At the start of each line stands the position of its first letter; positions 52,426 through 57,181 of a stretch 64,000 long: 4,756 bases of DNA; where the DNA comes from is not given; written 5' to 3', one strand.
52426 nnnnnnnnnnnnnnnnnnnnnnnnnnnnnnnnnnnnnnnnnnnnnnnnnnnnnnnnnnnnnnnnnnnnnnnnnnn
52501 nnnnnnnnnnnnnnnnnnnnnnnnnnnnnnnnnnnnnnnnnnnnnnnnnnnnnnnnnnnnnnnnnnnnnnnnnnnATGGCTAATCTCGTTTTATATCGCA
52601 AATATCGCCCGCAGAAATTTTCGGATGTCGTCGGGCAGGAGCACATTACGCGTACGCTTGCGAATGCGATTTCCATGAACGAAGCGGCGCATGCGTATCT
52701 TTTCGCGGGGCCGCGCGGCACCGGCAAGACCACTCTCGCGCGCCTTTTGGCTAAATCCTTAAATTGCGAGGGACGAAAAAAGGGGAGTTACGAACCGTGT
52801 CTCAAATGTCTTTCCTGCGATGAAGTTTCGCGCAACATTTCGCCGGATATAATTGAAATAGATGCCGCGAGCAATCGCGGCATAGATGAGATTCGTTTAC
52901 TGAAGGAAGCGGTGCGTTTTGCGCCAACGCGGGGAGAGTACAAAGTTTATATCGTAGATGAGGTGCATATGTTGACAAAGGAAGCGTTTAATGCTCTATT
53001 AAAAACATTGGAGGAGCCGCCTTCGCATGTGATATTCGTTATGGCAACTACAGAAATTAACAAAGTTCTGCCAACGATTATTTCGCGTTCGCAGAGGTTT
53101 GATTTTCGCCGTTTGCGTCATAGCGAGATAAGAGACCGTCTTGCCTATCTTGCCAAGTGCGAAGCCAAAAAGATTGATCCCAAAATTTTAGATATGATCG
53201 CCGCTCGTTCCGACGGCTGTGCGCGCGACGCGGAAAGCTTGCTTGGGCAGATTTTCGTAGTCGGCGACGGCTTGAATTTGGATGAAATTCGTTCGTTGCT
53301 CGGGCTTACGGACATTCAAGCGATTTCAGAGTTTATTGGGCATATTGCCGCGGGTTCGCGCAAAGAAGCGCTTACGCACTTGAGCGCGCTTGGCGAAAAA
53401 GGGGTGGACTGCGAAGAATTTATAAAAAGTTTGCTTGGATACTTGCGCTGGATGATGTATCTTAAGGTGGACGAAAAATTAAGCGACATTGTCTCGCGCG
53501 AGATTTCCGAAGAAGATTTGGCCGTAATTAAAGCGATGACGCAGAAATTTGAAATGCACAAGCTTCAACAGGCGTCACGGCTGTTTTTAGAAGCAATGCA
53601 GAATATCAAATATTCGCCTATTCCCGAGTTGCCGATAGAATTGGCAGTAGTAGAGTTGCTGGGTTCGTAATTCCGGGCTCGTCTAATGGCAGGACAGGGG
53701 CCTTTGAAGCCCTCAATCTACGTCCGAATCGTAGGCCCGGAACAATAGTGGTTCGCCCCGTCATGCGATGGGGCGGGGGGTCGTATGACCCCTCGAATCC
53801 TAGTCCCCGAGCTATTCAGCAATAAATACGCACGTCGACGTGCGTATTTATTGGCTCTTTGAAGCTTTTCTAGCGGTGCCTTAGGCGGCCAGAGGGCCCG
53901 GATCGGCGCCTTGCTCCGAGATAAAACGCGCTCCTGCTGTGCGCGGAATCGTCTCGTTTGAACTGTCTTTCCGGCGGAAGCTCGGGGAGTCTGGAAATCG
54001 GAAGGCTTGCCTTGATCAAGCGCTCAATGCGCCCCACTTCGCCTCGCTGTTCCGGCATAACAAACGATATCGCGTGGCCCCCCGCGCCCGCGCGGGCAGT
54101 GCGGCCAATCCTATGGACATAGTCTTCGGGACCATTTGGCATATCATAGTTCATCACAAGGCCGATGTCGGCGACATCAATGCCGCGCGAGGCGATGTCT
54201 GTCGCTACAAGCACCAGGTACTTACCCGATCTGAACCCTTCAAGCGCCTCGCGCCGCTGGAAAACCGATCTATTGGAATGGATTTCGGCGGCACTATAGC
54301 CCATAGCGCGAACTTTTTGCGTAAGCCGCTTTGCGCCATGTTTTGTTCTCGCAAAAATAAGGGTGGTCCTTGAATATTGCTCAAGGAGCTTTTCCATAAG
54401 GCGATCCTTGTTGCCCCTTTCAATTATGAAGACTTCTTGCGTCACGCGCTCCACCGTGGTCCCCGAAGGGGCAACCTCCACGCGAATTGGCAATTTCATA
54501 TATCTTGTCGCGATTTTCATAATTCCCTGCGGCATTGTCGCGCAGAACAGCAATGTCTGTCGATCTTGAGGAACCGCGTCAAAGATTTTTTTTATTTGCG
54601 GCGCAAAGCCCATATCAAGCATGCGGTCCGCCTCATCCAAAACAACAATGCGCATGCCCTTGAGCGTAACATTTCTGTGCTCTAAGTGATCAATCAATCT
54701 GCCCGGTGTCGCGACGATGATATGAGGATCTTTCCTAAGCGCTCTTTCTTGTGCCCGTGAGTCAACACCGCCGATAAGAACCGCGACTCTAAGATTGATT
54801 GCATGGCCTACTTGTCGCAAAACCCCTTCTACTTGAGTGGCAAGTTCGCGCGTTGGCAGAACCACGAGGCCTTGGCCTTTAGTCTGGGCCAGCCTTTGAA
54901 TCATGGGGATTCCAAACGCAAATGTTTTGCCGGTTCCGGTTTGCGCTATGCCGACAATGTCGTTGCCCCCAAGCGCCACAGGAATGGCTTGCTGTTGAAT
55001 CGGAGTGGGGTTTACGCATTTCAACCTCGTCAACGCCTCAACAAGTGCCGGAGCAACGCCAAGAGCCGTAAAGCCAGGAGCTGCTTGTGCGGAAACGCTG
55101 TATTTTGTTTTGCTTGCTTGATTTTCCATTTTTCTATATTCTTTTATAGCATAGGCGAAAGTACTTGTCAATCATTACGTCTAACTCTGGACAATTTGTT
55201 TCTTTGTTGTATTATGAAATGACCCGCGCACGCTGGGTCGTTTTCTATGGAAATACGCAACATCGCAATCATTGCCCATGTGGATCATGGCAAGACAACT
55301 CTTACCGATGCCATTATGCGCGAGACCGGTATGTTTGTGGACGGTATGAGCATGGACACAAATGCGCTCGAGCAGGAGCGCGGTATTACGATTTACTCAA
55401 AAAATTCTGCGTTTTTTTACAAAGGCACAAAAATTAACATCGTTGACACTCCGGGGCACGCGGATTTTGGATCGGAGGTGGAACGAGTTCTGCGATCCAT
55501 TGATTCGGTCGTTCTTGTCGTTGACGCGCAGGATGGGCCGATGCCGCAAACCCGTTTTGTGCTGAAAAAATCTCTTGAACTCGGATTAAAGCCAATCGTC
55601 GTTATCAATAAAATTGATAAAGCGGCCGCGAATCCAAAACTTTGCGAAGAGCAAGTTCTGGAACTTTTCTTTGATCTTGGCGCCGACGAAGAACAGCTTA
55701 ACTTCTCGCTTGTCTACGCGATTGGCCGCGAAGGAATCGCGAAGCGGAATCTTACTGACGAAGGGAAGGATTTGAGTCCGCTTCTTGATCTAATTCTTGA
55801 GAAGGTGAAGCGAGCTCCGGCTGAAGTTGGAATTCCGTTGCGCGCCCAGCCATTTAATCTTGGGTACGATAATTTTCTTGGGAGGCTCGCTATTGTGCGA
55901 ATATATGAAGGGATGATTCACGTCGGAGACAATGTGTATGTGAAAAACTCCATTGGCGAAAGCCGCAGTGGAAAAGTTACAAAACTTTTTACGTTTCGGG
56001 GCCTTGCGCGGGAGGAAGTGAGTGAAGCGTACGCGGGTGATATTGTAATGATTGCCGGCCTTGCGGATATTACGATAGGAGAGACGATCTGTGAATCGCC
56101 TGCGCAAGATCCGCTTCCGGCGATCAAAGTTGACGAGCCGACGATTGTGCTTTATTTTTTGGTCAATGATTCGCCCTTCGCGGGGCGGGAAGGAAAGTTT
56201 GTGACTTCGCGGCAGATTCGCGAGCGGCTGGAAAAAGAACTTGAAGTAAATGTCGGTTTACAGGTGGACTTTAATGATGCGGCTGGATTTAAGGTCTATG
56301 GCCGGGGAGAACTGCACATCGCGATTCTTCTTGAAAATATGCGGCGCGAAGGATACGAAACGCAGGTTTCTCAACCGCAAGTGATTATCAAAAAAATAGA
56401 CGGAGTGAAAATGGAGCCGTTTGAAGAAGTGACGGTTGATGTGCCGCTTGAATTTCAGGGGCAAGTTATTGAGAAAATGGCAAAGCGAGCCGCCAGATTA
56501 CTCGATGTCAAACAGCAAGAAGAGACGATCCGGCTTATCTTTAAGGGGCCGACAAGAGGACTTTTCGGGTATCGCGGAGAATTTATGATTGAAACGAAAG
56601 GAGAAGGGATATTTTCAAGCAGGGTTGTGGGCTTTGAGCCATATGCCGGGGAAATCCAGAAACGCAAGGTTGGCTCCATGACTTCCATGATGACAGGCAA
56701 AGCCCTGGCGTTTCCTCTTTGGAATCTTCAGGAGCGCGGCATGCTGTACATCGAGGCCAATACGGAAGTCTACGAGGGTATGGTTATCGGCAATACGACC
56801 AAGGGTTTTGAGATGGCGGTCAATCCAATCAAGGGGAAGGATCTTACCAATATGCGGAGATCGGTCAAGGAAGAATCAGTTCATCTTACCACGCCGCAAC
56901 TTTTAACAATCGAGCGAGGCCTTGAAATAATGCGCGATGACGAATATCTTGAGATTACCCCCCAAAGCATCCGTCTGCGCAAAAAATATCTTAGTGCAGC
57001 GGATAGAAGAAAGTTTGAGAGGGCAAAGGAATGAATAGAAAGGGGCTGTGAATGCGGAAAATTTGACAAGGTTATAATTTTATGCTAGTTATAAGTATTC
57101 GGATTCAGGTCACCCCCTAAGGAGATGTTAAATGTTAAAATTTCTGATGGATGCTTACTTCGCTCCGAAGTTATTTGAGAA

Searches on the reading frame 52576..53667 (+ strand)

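Call 53: search_protein_families(library=pfam, proteins=[window:52576-53667:+], max_evalue=0.0001)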
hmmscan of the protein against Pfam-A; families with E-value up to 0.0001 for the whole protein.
window:52576-53667:+ (364 aa): 13 families
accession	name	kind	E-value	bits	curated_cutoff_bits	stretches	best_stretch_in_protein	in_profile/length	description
PF13177.12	DNA_pol3_delta2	-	1.8e-46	158.5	27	1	20-180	1-160/161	DNA polymerase III, delta subunit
PF12169.13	DNA_pol3_gamma3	-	8e-18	65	24.4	1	235-362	3-128/143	DNA polymerase III subunits gamma and tau domain III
PF00004.35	AAA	-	9.6e-14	52.4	21.2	1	42-178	2-126/131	ATPase family associated with various cellular activities (AAA)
PF05496.18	RuvB_N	-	1.2e-08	35.3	27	1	11-68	2-63/159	Holliday junction DNA helicase RuvB P-loop domain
PF13401.12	AAA_22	-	1.7e-08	35.3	27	1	40-165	7-130/130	AAA domain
PF07728.20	AAA_5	-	8.4e-08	32.8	22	1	42-151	3-96/139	AAA domain (dynein-related subfamily)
PF06068.19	TIP49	-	7e-07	29.2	23.8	0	124-159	277-311/347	TIP49 P-loop domain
PF13191.12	AAA_16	-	1.8e-06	29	32.6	1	18-155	2-167/167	AAA ATPase domain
PF13604.12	AAA_30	-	6.5e-06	26.4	27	0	38-155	18-122/191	AAA domain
PF13245.12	AAA_19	-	3.6e-05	24.4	25.1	0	31-155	4-123/134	AAA domain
PF22608.2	DNAX_ATPase_lid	-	4.3e-05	23.6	27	0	184-232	1-49/49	DNA polymerase III clamp loader subunit, ATPase lid domain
PF04851.21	ResIII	-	5.2e-05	23.7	22.5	0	21-67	8-52/164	Type III restriction enzyme, res subunit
PF13173.12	AAA_14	-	7.3e-05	23.2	27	0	40-148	4-88/129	AAA domain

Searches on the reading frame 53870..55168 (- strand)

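Call 53: search_protein_families(library=pfam, proteins=[window:53870-55168:-], max_evalue=0.0001)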
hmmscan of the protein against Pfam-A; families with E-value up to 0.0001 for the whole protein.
window:53870-55168:- (432 aa): 3 families
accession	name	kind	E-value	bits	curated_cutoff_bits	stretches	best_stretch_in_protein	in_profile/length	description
PF00270.35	DEAD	-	1.9e-50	171.3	26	1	55-217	1-165/167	DEAD/DEAH box helicase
PF00271.37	Helicase_C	-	1.4e-29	103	23.5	1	256-361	4-110/110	Helicase conserved C-terminal domain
PF04851.21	ResIII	-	1.3e-07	32.1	22.5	1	69-212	24-162/164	Type III restriction enzyme, res subunit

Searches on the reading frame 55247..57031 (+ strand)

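Call 53: search_protein_families(library=pfam, proteins=[window:55247-57031:+], max_evalue=0.0001)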
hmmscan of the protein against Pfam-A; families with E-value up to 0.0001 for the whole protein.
window:55247-57031:+ (595 aa): 7 families
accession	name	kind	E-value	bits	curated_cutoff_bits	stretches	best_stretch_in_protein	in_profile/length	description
PF00009.33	GTP_EFTU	-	1.9e-51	174.8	26.5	1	2-185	2-184/188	Elongation factor Tu GTP binding domain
PF21018.2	BipA_C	-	1.4e-36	125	23.8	1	476-583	2-109/110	TypA/BipA C-terminal domain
PF00679.30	EFG_C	-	2.1e-19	69.8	27.9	1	388-473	2-88/89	Elongation factor G C-terminus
PF03144.31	GTP_EFTU_D2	-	5.8e-17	62.3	30.3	1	212-282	1-73/73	Elongation factor Tu domain 2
PF22042.2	EF-G_D2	-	3.2e-13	50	27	1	203-283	7-83/84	Elongation factor G domain 2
PF01926.29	MMR_HSR1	-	8.5e-07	29.5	21.9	1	6-122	2-113/113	50S ribosome-binding GTPase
PF02421.24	FeoB_N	-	2.9e-05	24.1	27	1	45-139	31-131/156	Ferrous iron transport protein B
